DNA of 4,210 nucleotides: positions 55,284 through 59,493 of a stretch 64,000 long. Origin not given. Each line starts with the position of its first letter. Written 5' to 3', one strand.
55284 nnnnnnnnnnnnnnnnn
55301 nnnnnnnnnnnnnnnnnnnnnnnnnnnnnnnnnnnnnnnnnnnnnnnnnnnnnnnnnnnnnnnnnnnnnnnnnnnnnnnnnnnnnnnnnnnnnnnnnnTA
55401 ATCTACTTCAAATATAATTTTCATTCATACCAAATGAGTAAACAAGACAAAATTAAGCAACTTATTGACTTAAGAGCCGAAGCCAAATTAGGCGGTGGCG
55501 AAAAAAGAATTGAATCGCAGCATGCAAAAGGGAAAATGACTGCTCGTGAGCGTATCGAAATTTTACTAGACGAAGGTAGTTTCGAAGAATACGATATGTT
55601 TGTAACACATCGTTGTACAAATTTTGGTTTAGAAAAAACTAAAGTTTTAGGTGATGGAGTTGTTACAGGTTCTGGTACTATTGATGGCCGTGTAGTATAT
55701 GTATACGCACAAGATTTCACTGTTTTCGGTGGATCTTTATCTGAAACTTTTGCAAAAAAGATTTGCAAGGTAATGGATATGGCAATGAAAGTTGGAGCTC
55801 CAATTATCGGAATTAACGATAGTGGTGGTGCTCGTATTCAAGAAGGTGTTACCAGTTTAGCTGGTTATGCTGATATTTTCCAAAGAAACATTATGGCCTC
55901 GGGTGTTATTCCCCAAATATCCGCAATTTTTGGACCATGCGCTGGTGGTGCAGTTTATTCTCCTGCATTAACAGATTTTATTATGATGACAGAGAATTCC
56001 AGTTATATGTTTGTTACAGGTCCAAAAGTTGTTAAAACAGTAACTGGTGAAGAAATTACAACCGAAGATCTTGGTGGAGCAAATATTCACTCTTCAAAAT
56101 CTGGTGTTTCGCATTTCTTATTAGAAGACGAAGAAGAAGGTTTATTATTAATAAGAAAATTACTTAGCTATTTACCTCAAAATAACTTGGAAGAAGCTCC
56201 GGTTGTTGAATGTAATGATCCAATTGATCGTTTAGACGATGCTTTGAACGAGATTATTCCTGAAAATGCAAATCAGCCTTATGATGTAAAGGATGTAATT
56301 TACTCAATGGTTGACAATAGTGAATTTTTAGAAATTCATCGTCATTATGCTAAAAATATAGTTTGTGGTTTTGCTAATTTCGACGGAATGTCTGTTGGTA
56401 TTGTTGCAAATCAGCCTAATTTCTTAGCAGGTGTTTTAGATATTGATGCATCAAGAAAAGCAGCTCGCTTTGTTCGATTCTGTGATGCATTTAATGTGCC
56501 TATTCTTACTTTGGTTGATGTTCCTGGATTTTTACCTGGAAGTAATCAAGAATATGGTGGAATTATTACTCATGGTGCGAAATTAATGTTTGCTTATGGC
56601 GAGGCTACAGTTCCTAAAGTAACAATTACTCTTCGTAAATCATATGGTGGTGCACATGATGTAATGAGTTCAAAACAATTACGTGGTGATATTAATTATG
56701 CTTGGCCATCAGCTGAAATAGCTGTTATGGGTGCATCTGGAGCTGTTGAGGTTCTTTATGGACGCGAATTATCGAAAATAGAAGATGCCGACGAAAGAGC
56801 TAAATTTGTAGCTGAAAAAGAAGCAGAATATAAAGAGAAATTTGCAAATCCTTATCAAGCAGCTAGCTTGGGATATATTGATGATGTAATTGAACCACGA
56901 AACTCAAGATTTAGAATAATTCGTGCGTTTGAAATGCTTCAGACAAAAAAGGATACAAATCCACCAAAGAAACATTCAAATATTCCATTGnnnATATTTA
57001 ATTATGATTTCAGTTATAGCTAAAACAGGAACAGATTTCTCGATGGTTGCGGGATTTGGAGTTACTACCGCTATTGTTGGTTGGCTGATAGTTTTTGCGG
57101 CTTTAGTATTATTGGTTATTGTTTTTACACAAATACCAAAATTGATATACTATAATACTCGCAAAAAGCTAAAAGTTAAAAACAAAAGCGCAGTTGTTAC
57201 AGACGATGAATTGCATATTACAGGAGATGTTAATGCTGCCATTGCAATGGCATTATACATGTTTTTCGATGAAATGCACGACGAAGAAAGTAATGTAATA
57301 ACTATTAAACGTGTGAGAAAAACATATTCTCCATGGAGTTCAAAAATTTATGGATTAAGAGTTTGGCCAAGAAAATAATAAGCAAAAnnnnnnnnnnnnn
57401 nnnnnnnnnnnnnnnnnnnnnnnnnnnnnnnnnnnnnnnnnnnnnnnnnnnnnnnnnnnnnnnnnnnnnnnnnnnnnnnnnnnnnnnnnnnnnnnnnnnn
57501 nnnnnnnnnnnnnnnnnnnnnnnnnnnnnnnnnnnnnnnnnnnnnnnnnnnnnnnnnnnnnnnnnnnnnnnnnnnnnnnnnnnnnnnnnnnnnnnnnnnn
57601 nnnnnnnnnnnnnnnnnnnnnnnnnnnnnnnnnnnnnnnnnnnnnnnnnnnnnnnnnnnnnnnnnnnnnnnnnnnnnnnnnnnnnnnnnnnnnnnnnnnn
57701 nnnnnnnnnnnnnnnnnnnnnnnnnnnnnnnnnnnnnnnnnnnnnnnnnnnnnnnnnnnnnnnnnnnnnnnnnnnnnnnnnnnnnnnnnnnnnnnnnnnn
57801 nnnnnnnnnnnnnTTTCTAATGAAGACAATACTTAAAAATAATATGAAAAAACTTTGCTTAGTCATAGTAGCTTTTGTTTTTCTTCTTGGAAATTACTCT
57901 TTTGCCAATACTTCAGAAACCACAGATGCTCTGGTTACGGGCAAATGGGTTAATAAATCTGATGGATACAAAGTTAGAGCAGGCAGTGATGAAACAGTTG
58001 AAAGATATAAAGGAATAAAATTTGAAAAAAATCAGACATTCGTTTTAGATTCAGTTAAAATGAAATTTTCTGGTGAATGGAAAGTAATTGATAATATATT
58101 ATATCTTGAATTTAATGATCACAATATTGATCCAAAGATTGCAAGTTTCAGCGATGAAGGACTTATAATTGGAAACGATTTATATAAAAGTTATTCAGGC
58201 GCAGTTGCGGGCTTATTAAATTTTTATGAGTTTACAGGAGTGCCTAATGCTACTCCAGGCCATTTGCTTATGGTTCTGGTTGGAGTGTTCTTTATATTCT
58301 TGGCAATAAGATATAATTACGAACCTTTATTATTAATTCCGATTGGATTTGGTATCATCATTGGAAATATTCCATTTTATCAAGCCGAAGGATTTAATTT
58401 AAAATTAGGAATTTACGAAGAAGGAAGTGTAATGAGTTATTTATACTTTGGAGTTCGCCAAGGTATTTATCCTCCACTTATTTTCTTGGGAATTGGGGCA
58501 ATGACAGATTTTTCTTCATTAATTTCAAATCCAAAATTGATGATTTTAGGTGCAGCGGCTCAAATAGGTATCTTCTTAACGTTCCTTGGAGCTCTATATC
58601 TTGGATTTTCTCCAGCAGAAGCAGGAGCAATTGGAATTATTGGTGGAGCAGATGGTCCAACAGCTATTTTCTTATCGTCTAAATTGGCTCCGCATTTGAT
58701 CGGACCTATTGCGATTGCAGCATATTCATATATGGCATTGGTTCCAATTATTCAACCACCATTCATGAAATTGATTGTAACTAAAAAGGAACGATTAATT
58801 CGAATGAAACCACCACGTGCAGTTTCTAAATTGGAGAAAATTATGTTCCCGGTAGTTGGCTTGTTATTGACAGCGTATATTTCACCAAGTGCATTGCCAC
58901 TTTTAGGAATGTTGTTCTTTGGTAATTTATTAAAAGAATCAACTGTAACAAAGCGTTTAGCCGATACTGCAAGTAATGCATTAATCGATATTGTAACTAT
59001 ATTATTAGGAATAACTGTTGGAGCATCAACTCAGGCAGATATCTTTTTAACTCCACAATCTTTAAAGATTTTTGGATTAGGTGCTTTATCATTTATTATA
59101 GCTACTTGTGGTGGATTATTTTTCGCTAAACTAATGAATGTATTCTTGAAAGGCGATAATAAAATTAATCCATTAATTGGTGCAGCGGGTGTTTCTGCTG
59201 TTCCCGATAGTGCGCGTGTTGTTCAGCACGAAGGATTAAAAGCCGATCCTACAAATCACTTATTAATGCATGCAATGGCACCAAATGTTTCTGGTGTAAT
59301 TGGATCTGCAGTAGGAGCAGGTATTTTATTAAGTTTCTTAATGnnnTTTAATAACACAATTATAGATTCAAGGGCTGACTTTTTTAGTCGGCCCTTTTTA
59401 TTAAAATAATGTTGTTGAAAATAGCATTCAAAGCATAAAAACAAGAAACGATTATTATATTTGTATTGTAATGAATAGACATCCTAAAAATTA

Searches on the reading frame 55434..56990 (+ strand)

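Call 17: search_protein_families(library=pfam, proteins=[window:55434-56990:+], max_evalue=0.00001)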
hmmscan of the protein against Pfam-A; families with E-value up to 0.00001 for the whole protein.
window:55434-56990:+ (519 aa): 2 families
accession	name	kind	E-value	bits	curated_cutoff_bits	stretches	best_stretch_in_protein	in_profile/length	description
PF01039.27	Carboxyl_trans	-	2.4e-202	673.4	22.3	1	29-517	2-493/493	Carboxyl transferase domain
PF03255.19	ACCA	-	1.9e-14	54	23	1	285-413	68-207/310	Acetyl co-enzyme A carboxylase carboxyltransferase-like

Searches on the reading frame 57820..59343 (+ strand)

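Call 18: search_protein_families(library=pfam, proteins=[window:57820-59343:+], max_evalue=0.00001)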
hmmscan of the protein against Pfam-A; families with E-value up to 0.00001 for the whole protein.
window:57820-59343:+ (508 aa): 1 family
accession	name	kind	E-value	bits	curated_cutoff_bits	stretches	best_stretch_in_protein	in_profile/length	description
PF03977.18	OAD_beta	-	1.5e-151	504.8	31.6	1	148-507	2-349/349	Na+-transporting oxaloacetate decarboxylase beta subunit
